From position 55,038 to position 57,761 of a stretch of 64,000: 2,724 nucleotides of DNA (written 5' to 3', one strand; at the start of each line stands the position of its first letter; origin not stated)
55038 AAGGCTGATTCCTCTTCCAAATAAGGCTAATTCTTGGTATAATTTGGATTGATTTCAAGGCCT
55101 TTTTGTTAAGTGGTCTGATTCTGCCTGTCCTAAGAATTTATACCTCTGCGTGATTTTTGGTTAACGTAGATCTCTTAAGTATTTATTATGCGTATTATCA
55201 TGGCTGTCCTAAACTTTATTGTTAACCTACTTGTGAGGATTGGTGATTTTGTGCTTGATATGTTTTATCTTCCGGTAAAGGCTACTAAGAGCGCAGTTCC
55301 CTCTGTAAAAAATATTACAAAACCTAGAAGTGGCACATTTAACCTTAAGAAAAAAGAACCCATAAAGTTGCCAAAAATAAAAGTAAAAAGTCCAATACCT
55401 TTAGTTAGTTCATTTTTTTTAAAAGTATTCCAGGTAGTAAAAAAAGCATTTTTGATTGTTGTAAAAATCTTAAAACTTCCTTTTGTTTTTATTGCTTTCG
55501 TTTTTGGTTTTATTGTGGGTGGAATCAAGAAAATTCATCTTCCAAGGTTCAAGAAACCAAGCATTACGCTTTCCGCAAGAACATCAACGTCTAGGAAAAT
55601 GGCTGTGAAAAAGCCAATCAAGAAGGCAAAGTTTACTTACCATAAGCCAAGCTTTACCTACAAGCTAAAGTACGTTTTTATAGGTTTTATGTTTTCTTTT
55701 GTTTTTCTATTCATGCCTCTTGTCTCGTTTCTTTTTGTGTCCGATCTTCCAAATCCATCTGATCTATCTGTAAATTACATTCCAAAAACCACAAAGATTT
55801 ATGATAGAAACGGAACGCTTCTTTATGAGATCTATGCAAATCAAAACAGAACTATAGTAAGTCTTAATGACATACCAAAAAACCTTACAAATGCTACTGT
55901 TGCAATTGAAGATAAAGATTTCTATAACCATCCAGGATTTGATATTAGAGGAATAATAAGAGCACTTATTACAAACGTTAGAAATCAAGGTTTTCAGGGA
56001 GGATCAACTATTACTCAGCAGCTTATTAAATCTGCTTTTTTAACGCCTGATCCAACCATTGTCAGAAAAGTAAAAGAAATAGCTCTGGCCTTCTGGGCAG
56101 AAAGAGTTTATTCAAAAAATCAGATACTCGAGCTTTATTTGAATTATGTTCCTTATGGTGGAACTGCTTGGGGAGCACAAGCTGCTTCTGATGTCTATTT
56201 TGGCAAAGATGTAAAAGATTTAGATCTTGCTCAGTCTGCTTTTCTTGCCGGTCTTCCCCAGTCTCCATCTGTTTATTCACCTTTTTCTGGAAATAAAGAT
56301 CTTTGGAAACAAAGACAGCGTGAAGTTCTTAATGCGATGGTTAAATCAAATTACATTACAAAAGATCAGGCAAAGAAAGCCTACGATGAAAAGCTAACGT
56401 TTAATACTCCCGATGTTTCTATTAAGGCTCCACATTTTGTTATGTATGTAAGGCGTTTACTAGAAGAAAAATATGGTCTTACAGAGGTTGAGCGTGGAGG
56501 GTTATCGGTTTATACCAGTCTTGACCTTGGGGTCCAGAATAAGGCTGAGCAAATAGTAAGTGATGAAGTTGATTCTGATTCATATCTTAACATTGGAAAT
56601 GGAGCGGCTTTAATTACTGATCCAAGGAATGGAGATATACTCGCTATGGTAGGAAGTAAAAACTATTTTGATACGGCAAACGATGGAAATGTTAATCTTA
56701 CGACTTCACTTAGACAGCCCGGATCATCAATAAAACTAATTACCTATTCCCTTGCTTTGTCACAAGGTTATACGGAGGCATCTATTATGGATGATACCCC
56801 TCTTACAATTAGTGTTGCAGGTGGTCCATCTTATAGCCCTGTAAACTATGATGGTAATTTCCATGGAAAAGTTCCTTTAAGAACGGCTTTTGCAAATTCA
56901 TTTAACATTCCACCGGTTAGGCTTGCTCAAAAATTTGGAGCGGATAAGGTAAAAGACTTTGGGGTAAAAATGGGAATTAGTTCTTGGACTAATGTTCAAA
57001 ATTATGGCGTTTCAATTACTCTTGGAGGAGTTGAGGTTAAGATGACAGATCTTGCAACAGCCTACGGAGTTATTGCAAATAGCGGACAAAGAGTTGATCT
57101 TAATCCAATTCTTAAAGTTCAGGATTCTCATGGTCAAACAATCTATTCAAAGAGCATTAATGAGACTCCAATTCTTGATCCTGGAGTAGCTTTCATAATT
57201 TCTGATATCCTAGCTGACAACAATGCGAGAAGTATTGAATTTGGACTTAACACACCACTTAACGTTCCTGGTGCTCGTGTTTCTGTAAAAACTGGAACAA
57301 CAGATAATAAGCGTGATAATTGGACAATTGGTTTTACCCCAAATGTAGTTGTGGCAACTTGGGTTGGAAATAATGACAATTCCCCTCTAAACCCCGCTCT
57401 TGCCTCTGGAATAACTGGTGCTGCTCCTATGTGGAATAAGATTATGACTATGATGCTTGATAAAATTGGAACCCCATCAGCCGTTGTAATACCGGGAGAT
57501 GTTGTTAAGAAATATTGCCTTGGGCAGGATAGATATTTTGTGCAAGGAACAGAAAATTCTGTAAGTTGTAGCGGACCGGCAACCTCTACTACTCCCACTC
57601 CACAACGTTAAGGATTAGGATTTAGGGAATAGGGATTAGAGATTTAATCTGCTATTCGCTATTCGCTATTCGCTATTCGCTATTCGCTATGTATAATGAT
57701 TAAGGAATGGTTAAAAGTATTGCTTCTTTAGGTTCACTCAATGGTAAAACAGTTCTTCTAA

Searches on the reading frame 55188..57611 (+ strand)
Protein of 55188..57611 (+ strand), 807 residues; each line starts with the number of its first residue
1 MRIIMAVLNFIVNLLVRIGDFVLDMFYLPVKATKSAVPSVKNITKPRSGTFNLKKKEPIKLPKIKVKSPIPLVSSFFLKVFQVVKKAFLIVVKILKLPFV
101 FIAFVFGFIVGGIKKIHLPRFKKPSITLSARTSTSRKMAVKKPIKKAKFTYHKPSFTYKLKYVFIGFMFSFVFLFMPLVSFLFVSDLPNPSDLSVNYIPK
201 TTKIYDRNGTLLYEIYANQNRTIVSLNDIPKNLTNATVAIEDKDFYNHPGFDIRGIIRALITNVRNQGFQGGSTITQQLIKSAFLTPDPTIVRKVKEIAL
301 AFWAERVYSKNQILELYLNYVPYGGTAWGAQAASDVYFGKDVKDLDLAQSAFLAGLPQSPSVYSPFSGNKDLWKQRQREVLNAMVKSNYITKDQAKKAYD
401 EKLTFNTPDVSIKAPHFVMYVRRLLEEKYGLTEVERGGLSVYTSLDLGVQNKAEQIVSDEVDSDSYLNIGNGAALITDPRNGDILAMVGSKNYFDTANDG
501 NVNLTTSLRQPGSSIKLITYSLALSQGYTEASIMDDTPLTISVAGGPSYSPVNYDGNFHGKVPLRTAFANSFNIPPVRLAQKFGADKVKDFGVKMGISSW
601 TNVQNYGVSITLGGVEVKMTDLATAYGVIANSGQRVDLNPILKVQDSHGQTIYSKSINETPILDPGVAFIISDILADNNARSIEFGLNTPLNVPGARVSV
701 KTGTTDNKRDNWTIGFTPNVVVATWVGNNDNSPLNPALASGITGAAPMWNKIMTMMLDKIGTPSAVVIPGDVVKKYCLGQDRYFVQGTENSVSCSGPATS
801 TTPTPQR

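Call 12: search_protein_families(library=ncbifam, proteins=[window:55188-57611:+], max_evalue=0.00001)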
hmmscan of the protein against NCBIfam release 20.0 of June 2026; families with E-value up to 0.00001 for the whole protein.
window:55188-57611:+ (807 aa): 15 families
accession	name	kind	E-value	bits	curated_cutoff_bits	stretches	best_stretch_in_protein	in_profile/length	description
TIGR02074.1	PBP_1a_fam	subfamily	6e-156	520.4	508.75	1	220-757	1-533/535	PBP1A family penicillin-binding protein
TIGR02073.1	PBP_1c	equivalog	2.3e-129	433.1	494.2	1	197-759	7-546/728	penicillin-binding protein 1C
NF051885.1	tranpepglycosPbpC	equivalog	1.2e-111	374.3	900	1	179-755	31-592/632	multimodular transpeptidase-transglycosylase PbpC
TIGR02071.1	PBP_1b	equivalog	1.5e-105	354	717.75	1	218-756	144-682/729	penicillin-binding protein 1B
NF038276.1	strep_PBP2A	exception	2e-86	290.8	1100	1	151-730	30-610/716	penicillin-binding protein PBP2A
NF011423.0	PRK14850.1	equivalog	1.1e-80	272.1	1275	1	218-755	154-691/764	penicillin-binding protein 1b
NF008643.0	PRK11636.1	equivalog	1.1e-80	272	1263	2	201-461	47-307/850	peptidoglycan glycosyltransferase/peptidoglycan DD-transpeptidase MrcA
NF007061.0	PRK09506.1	equivalog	1.1e-74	251.8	1120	1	218-772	208-759/825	bifunctional glycosyl transferase/transpeptidase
NF038272.1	strep_PBP1A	exception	1.9e-74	251.1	1075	1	158-711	6-565/658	penicillin-binding protein PBP1A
NF038274.1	strep_PBP1B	exception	5.3e-69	233.3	1225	2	195-424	56-301/745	penicillin-binding protein PBP1B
NF008414.0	PRK11240.1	equivalog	9.4e-68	229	1121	1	204-761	45-569/774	peptidoglycan glycosyltransferase PbpC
NF010008.0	PRK13481.1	equivalog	4.6e-40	137.6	270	1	219-399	78-264/269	glycosyltransferase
TIGR02070.1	mono_pep_trsgly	equivalog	9.9e-40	136.4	182.65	1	219-387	53-221/224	monofunctional biosynthetic peptidoglycan transglycosylase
TIGR03423.1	pbp2_mrdA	equivalog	8.5e-13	47.7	455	1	436-603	224-396/593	penicillin-binding protein 2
TIGR02214.1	spoVD_pbp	equivalog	1.6e-07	30.1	688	1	445-641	213-411/636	stage V sporulation protein D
